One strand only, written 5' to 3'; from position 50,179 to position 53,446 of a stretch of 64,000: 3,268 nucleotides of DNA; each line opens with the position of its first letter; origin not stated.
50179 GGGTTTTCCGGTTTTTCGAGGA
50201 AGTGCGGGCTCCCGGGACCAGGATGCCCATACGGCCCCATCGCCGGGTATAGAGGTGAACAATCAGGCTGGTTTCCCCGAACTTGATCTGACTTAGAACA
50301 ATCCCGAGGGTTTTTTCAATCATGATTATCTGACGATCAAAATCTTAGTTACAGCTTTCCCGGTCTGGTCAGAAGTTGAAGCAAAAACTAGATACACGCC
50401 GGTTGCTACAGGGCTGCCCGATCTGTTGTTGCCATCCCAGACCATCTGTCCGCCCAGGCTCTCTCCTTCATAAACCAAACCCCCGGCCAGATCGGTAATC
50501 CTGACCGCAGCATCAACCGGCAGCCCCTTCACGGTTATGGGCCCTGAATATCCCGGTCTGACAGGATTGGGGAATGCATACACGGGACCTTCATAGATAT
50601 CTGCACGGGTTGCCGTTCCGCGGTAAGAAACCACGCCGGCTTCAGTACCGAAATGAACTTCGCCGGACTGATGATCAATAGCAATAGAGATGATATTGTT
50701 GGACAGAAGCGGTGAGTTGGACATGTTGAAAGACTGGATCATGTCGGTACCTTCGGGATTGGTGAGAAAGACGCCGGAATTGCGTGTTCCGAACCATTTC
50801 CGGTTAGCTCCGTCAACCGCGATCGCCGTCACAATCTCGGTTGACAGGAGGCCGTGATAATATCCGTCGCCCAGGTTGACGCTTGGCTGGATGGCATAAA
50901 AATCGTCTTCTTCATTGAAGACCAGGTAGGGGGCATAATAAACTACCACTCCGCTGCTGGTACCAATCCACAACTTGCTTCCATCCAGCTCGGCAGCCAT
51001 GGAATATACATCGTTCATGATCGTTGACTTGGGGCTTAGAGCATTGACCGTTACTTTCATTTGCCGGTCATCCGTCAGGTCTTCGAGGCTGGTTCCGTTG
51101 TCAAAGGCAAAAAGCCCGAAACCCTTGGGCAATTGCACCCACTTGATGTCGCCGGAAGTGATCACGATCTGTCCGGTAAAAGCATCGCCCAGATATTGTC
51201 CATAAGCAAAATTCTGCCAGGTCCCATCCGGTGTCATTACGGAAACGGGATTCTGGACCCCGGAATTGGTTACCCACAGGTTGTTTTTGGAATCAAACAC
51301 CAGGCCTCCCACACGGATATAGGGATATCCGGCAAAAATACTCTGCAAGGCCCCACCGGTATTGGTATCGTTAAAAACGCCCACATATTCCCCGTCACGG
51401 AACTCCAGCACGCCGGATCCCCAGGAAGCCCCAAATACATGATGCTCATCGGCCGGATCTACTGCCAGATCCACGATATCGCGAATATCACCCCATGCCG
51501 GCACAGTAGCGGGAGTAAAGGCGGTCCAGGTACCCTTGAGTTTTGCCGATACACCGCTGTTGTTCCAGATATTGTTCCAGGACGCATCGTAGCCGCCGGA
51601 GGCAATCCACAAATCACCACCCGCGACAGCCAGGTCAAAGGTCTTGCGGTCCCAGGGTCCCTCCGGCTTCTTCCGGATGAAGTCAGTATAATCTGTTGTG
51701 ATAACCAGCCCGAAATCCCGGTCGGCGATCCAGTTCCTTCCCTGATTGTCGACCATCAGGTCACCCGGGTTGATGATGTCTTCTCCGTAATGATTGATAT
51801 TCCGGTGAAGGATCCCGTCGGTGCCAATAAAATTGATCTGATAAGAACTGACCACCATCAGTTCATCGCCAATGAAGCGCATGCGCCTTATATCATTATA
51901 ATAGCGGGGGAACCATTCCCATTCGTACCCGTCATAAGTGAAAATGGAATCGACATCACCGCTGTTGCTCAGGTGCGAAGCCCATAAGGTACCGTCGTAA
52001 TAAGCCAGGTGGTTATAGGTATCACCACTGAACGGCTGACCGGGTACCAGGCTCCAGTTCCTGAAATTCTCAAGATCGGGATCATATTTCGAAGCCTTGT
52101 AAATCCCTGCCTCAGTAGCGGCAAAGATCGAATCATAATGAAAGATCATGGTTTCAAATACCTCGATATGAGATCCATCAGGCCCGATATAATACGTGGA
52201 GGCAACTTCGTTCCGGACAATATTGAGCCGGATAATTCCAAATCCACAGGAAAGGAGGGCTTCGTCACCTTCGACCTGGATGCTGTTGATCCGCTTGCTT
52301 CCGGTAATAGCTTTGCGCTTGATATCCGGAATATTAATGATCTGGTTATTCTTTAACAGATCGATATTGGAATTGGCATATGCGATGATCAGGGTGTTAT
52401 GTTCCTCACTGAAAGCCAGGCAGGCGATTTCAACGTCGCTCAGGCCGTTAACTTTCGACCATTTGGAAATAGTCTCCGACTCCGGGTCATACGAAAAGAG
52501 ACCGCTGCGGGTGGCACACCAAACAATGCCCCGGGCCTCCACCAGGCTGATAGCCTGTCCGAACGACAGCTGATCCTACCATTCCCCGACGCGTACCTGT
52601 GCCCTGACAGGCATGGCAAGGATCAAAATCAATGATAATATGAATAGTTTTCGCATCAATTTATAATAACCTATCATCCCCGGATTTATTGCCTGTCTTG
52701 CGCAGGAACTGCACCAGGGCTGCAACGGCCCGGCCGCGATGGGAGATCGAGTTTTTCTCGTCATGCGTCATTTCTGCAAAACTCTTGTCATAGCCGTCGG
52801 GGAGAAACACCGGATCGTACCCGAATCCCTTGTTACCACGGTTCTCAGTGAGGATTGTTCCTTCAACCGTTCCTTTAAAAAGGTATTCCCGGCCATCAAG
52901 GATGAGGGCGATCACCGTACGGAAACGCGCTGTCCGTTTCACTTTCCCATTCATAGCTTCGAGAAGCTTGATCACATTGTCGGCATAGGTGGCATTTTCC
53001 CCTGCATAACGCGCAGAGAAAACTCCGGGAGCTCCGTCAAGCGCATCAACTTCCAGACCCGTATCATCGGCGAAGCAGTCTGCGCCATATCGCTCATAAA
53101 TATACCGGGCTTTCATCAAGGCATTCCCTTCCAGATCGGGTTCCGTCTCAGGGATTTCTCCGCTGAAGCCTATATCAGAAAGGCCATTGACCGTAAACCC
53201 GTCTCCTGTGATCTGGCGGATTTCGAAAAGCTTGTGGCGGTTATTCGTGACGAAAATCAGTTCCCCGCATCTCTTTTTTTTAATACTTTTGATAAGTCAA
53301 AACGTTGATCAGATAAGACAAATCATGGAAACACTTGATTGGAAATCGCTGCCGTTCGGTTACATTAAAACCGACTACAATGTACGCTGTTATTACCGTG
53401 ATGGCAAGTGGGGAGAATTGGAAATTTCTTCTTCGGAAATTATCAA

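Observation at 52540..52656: In-frame amber codon separates the signal peptide from the body of a PorZ-like T9SS component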

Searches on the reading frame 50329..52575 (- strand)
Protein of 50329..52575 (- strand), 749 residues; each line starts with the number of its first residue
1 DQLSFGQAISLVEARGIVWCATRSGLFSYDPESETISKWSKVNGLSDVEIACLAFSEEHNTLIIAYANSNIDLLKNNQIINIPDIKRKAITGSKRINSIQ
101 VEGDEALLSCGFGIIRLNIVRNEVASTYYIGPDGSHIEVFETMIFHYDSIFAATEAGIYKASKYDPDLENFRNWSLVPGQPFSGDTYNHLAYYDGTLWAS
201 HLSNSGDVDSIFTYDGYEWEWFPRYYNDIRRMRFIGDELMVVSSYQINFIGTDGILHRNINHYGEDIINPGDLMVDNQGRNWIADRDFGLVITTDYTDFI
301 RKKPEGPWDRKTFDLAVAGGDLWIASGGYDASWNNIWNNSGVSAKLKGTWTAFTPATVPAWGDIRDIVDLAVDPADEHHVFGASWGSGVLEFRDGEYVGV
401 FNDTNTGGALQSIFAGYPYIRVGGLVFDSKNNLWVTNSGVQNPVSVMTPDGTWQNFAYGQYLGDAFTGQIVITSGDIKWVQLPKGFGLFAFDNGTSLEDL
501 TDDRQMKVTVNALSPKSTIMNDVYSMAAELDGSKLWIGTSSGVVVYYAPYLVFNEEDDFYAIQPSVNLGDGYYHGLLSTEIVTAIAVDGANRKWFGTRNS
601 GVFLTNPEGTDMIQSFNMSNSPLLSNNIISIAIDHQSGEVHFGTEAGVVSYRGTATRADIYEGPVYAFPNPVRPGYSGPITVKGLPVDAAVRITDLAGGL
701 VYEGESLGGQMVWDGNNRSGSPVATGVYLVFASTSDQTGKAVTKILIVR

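Call 24: find_related_loci(query=window:50329-52575:-, collection=genome_contigs, flank=3000)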
Query window:50329-52575:- (749 aa) in genome_contigs; peptide patterns used: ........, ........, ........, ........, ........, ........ (x = any residue, [..] = any of these).
140 stretches matched a pattern; 7 encode a relative of the query (tblastn E <= 1e-3); 7 distinct loci.
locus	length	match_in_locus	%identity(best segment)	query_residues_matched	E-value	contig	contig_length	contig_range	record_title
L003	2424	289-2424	60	1-712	0e+0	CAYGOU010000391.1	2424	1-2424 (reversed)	MAG TPA_asm: uncultured Porphyromonadaceae bacterium isolate ERP113451_co4_87 genome assembly, contig: NODE_44537_length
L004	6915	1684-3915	39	3-748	8e-153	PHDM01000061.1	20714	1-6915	MAG: Bacteroidetes bacterium HGW-Bacteroidetes-17 08E140C01_z5_2013_Ig3399_v2_scaffold_2020, whole genome shotgun sequen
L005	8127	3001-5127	36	1-746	2e-129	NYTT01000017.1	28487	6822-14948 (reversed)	MAG: Flavobacteriales bacterium isolate CPC60 MHASMcontig_3549, whole genome shotgun sequence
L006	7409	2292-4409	35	1-749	4e-121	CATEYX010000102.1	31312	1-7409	MAG: Cryomorphaceae bacterium isolate bin.103 MAG genome assembly, contig: k119_3079091, whole genome shotgun sequence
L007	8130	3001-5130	34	1-749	3e-116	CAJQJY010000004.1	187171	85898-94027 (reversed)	MAG: uncultured Flavobacteriales bacterium isolate 0.2_20180511_Bin_162_sub_1 genome assembly, contig: c_000000000038, w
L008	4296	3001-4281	32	1-460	9e-57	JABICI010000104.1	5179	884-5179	MAG: Flavobacteriales bacterium isolate SI048_bin47 k141_490924, whole genome shotgun sequence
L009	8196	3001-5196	36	1-749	2e-125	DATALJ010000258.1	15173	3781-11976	MAG TPA_asm: Bacteroidales bacterium isolate SMAG_U6961 k141_830583, whole genome shotgun sequence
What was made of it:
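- Tried and rejected: The protein-pattern scan of GTDB genomes gave at best 60% (call 24).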

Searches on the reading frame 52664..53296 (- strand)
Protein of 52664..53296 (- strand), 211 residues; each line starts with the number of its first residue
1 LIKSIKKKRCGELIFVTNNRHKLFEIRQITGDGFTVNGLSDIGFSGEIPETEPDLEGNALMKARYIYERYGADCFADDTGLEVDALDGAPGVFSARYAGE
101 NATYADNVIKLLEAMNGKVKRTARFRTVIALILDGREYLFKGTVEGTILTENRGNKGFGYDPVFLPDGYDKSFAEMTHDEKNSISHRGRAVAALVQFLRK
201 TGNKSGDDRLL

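Call 10: search_protein_families(library=pfam, proteins=[window:52664-53296:-])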
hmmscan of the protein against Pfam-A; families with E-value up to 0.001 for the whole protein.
seq(211 aa): 1 family
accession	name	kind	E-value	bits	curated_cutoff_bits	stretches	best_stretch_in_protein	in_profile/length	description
PF01725.21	Ham1p_like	-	1.1e-65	221.4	22.5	1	13-197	1-186/186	Ham1 family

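Call 11: search_protein_families(library=ncbifam, proteins=[window:52664-53296:-])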
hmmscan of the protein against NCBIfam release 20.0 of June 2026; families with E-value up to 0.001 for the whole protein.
seq(211 aa): 8 families
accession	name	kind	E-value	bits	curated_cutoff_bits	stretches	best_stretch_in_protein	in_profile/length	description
NF011398.0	PRK14823.1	equivalog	4.8e-82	274.4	272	1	12-200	2-190/191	non-canonical purine NTP diphosphatase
NF011401.0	PRK14826.1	equivalog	7e-60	202.2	268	1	12-201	10-219/226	putative deoxyribonucleotide triphosphate pyrophosphatase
NF011397.0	PRK14822.1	equivalog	5.7e-58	195.6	234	1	12-201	3-196/201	XTP/dITP diphosphatase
TIGR00042.1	TIGR00042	equivalog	1.3e-51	174.7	145.35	1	12-198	1-183/184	RdgB/HAM1 family non-canonical purine NTP pyrophosphatase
NF011399.0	PRK14824.1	subfamily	2.9e-46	157.5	267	1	13-202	5-204/206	putative deoxyribonucleotide triphosphate pyrophosphatase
NF011396.0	PRK14821.1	equivalog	2.9e-43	147.6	203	1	13-200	3-182/185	XTP/dITP diphosphatase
NF002698.0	PRK02491.1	equivalog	1.5e-37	129.4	301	1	10-197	126-319/328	nucleoside-triphosphate diphosphatase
NF011400.0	PRK14825.1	equivalog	3.9e-22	78.9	246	1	13-200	4-196/199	putative deoxyribonucleotide triphosphate pyrophosphatase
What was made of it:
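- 52661..53270 (-): rdgB (Ham1-family non-canonical purine NTP pyrophosphatase), first gene of the rdgB-porZ-recO cluster. It is frameshifted at codon 3. Pfam Ham1p_like at 221 bits and NCBIfam NF011398 at 274 bits (calls 10, 11).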
